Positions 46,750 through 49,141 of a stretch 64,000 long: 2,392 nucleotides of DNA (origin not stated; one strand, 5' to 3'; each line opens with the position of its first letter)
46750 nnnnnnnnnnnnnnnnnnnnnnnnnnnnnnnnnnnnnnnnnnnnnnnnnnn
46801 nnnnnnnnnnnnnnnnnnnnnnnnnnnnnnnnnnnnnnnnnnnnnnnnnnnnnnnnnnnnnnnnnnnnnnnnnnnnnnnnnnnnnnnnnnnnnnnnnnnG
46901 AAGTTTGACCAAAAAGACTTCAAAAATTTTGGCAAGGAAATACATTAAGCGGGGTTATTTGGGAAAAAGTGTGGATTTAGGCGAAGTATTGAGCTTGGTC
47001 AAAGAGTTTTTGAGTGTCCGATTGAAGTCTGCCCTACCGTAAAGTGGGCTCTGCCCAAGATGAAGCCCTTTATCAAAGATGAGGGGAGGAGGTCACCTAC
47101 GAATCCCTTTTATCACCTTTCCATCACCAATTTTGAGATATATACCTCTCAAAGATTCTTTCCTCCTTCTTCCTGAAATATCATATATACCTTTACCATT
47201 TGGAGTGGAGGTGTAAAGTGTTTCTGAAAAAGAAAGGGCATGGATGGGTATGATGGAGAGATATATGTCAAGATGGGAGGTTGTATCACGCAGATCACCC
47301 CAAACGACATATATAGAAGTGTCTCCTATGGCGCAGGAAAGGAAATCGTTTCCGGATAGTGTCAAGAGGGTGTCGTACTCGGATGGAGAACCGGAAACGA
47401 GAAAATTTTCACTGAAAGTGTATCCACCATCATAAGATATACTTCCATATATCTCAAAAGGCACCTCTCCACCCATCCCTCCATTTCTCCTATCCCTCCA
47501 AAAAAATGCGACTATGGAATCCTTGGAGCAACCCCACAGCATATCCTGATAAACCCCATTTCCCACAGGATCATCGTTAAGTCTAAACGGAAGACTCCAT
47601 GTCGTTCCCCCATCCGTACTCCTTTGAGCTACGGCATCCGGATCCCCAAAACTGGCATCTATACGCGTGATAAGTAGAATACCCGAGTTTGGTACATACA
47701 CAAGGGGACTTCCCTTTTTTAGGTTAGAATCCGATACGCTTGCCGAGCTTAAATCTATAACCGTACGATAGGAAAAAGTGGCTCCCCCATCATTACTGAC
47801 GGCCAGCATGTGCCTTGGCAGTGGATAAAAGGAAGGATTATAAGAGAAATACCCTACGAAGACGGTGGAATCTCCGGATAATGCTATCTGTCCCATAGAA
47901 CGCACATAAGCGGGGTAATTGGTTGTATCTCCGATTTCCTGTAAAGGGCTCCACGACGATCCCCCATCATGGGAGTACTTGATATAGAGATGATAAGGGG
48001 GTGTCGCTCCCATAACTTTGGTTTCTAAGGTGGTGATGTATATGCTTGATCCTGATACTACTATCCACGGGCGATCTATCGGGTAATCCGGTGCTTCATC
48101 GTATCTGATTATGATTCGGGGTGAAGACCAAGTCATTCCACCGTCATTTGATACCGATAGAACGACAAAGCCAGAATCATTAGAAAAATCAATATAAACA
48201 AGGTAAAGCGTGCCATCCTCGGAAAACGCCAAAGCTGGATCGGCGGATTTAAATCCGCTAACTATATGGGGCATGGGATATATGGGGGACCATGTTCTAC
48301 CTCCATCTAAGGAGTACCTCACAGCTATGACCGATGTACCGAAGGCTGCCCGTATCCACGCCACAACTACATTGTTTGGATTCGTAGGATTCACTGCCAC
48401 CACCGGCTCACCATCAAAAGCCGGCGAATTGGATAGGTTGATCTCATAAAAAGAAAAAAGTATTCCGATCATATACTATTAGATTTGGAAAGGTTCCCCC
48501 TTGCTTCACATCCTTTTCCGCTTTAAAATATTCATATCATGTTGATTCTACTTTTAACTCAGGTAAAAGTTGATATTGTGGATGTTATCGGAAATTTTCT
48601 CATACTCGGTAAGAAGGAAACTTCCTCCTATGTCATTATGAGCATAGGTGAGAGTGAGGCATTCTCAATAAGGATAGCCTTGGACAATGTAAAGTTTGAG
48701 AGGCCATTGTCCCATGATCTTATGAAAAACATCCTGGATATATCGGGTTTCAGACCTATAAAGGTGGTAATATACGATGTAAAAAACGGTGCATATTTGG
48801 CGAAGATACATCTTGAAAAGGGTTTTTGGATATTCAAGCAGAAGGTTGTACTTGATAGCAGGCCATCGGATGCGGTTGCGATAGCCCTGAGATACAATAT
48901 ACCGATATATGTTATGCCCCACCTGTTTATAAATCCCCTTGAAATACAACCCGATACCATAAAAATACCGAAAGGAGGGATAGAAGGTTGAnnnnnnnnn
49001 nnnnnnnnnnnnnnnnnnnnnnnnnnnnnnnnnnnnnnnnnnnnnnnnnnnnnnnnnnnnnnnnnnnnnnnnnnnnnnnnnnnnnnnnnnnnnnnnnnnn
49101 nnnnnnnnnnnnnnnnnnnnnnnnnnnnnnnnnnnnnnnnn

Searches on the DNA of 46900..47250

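Call 12: search_rna_families(source=window, start=46900, end=47250, threshold=evalue, max_evalue=10, show_alignments=3)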
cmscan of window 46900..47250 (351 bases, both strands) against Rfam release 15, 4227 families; matches with E-value up to 10: 2.
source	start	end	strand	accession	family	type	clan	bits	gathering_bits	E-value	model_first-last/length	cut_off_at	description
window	47108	47179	-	RF01599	plasmodium_snoR24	Gene; snRNA; snoRNA; CD-box;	-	26.9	55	0.2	1-82/82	no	small nucleolar RNA snoR24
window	47073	47177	+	RF03189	mir-1175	Gene; miRNA;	-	14.8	51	1.5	1-72/72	no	mir-1175 microRNA precursor family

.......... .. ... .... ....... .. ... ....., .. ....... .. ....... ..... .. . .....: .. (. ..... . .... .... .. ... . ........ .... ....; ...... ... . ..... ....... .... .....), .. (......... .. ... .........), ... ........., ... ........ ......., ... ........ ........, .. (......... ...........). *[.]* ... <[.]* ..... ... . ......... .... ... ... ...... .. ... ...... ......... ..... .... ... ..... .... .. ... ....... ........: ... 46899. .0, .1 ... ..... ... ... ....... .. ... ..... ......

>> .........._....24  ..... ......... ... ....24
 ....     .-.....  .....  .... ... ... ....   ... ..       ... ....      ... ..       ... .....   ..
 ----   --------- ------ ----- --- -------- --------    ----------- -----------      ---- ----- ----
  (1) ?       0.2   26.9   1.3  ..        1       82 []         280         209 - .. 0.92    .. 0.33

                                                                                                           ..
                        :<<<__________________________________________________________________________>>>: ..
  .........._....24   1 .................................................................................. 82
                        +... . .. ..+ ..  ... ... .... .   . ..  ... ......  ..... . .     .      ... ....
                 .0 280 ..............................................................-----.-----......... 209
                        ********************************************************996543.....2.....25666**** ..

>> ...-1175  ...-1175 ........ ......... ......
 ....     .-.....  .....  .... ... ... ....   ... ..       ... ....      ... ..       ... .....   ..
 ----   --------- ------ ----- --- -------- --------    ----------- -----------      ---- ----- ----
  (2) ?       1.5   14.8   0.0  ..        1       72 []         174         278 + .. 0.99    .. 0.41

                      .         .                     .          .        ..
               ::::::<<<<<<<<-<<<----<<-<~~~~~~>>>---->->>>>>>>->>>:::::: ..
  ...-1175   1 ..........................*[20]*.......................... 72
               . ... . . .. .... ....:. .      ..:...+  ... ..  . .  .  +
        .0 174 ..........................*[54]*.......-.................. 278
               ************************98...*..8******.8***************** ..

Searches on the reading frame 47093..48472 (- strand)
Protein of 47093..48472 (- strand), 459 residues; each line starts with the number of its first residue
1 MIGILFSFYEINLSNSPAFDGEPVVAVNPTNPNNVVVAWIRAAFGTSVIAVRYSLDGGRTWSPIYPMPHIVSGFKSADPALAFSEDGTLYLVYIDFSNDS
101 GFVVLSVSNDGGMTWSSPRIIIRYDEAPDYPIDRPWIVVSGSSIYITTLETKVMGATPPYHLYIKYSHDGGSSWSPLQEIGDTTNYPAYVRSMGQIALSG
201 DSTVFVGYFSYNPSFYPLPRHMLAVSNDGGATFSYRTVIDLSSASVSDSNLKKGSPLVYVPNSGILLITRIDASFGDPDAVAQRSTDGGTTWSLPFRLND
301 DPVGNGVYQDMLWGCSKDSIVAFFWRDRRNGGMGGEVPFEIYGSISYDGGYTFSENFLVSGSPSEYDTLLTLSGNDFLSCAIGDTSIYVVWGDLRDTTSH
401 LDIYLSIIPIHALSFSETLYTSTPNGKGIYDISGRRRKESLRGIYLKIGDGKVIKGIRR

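Call 14: search_protein_families(library=pfam, proteins=[window:47093-48472:-], max_evalue=0.01)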
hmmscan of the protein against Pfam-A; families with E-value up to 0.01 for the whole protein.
window:47093-48472:- (459 aa): 7 families
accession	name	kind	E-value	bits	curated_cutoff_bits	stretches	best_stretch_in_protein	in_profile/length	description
PF13088.12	BNR_2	-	1.9e-14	54.2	31.4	3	164-355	20-200/277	BNR repeat-like domain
PF02012.26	BNR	-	2.2e-13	48.5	27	0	53-63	2-12/12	BNR/Asp-box repeat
PF24316.1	Tli3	-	1.2e-09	39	27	0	45-69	81-104/129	T6SS Tli3 immunity protein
PF21471.3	Reelin_subrepeat-B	-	4.2e-08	33.5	27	0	160-182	58-80/127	Reelin subrepeat B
PF03174.19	CHB_HEX_C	-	0.00014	22.1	23.6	0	162-191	35-64/76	Chitobiase/beta-hexosaminidase C-terminal domain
PF15902.12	Sortilin-Vps10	-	0.0047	16.2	33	0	166-293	5-110/446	Sortilin, neurotensin receptor 3,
PF04616.20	Glyco_hydro_43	-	0.007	16.2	32.2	0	61-221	107-274/288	Glycosyl hydrolases family 43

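Call 16: find_encoding_contigs(protein=window:47093-48472:-, flank=10000, max_places=6)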
Protein window:47093-48472:- (459 aa): 2 contigs read that carry it; 1 place shown.
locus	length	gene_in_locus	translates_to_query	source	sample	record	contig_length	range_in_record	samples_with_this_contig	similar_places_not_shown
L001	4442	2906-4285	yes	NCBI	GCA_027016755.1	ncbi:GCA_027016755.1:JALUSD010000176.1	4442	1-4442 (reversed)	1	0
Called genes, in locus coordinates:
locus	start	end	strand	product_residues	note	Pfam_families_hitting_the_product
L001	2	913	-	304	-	?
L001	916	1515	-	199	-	-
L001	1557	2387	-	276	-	PF02899:Phage_int_SAM_1, PF13495:Phage_int_SAM_4 (weak), PF00589:Phage_integrase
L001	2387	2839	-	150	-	PF02577:BFN_dom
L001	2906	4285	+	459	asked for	PF13088:BNR_2 (faint), PF24316:Tli3 (faint), PF21471:Reelin_subrepeat-B (faint), PF02012:BNR (faint)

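Call 56: find_homologous_proteins(query=window:47096-48472:-, max_evalue=1e-20)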
Query window:47096-48472:- (459 aa): 340 proteins with E <= 1e-20 among 8000 candidates; the best 120 are listed.
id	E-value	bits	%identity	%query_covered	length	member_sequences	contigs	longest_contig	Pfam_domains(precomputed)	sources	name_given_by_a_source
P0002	0.0e+0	1044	100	100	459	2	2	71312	PF24316.2,PF21471.4,PF02012.27,PF13088.13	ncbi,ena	-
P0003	4.4e-232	789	75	100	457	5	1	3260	PF24316.2,PF02012.27,PF13088.13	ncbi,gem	-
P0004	5.8e-232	789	73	100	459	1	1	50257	PF24316.2,PF21471.4,PF02012.27,PF13088.13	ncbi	-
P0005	1.3e-230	784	74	99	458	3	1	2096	PF24316.2,PF21471.4,PF02012.27,PF13088.13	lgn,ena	-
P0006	7.3e-223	759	71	99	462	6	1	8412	PF24316.2,PF21471.4,PF02012.27,PF13088.13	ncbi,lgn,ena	-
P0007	1.3e-222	758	72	99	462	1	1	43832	PF02012.27,PF13088.13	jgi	-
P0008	1.8e-212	725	68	99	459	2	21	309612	PF24316.2,PF21471.4,PF02012.27,PF13088.13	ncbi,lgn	ncbi:MAG: sialidase family protein [candidate division WOR-3 bacterium]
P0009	2.7e-170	585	58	100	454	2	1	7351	PF21471.4,PF13088.13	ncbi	-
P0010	6.9e-165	568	57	100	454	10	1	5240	PF13088.13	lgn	-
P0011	1.0e-163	564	56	99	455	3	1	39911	PF02012.27,PF13088.13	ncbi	-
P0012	1.3e-163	563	56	100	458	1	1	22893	PF24316.2,PF21471.4,PF02012.27,PF13088.13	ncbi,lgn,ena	-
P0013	3.8e-82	295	42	86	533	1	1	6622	PF18962.8,PF13088.13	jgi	jgi:hypothetical protein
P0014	1.1e-81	293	39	91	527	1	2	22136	PF18962.8,PF02012.27,PF13088.13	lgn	-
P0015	1.2e-81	293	40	90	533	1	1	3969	PF18962.8,PF02012.27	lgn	-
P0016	2.0e-81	292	39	90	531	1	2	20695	PF18962.8,PF02012.27,PF13088.13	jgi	jgi:hypothetical protein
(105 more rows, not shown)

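Call 57: find_encoding_contigs(protein=P0004, flank=2500, max_places=2)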
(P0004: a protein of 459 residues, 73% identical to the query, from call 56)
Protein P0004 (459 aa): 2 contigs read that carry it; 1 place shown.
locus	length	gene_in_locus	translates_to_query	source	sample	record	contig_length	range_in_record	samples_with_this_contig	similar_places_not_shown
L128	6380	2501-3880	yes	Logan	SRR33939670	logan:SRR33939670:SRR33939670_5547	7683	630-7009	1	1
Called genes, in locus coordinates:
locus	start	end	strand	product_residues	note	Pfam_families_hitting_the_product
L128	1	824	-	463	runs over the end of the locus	PF01565:FAD_binding_4, PF02913:FAD-oxidase_C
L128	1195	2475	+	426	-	PF21088:MS_channel_1st (weak), PF00924:MS_channel_2nd, PF21082:MS_channel_3rd (weak)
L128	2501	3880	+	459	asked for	PF24316:Tli3 (faint), PF13088:BNR_2, PF21471:Reelin_subrepeat-B (faint), PF02012:BNR (faint)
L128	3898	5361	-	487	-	PF01336:tRNA_anti-codon, PF00152:tRNA-synt_2, PF01409:tRNA-synt_2d (faint)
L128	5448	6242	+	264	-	PF01135:PCMT (weak), PF08704:GCD14, PF13649:Methyltransf_25 (weak), PF13847:Methyltransf_31 (weak)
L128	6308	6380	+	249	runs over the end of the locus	?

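Call 58: find_encoding_contigs(protein=P0008, flank=2500, max_places=2)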
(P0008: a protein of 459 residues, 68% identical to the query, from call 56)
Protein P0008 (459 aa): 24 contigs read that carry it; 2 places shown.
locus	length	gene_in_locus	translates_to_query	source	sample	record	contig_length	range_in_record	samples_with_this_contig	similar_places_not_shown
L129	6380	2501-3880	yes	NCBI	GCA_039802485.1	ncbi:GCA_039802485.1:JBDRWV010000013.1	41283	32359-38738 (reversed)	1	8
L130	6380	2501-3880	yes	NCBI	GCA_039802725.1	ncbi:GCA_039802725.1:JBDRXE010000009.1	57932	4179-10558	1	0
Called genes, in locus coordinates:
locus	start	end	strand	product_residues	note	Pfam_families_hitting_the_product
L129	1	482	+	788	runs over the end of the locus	PF00521:DNA_topoisoIV, PF03989:DNA_gyraseA_C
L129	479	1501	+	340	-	PF08240:ADH_N, PF00107:ADH_zinc_N, PF13602:ADH_zinc_N_2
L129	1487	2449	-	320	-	PF02646:RmuC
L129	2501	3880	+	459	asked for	PF13088:BNR_2 (faint), PF24316:Tli3 (faint), PF21471:Reelin_subrepeat-B (faint), PF02012:BNR (faint)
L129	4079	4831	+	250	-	-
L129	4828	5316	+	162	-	PF04205:FMN_bind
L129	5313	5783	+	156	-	PF27139:Aq_1264_TM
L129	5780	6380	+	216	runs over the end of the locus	PF02424:ApbE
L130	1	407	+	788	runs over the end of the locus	PF00521:DNA_topoisoIV, PF03989:DNA_gyraseA_C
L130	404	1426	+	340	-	PF08240:ADH_N, PF00107:ADH_zinc_N, PF13602:ADH_zinc_N_2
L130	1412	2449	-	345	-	PF06103:DUF948 (faint), PF04513:Baculo_PEP_C (faint), PF02646:RmuC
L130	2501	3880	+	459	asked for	PF13088:BNR_2 (faint), PF24316:Tli3 (faint), PF21471:Reelin_subrepeat-B (faint), PF02012:BNR (faint)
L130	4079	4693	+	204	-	-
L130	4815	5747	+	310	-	PF04205:FMN_bind, PF27139:Aq_1264_TM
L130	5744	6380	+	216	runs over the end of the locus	PF02424:ApbE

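Call 59: find_encoding_contigs(protein=P0007, flank=2500, max_places=2)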
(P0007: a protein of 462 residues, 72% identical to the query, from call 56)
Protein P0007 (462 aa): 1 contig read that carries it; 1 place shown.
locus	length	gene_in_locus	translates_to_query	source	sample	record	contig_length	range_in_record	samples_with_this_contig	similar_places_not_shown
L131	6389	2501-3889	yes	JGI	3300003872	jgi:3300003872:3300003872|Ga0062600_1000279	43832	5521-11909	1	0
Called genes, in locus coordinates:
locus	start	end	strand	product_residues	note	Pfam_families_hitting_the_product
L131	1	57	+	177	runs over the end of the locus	-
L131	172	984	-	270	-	PF00892:EamA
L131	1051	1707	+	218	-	PF13534:Fer4_17 (faint), PF14697:Fer4_21 (faint), PF12797:Fer4_2 (faint), PF12838:Fer4_7, PF13187:Fer4_9, PF13237:Fer4_10 (faint), PF13484:Fer4_16 (faint), PF00037:Fer4 (weak)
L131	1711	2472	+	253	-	PF00702:Hydrolase (weak), PF05116:S6PP (faint), PF08282:Hydrolase_3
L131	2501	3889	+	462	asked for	PF13088:BNR_2, PF02012:BNR (faint)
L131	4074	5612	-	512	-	PF08486:SpoIID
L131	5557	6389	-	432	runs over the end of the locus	PF10602:RPN7 (faint), PF13525:YfiO (faint), PF09976:TPR_21 (faint), PF12895:ANAPC3 (faint), PF13174:TPR_6 (faint), PF13371:TPR_9 (faint), PF13431:TPR_17 (faint), PF25063:ARM_TT21_C (faint), +10 more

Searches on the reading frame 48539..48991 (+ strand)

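Call 14: search_protein_families(library=pfam, proteins=[window:48539-48991:+], max_evalue=0.01)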
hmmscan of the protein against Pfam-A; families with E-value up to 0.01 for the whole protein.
window:48539-48991:+ (150 aa): 1 family
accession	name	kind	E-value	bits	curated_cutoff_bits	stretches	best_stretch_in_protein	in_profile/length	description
PF02577.19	BFN_dom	-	1.2e-28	99.6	27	1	21-129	1-103/112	Bifunctional nuclease domain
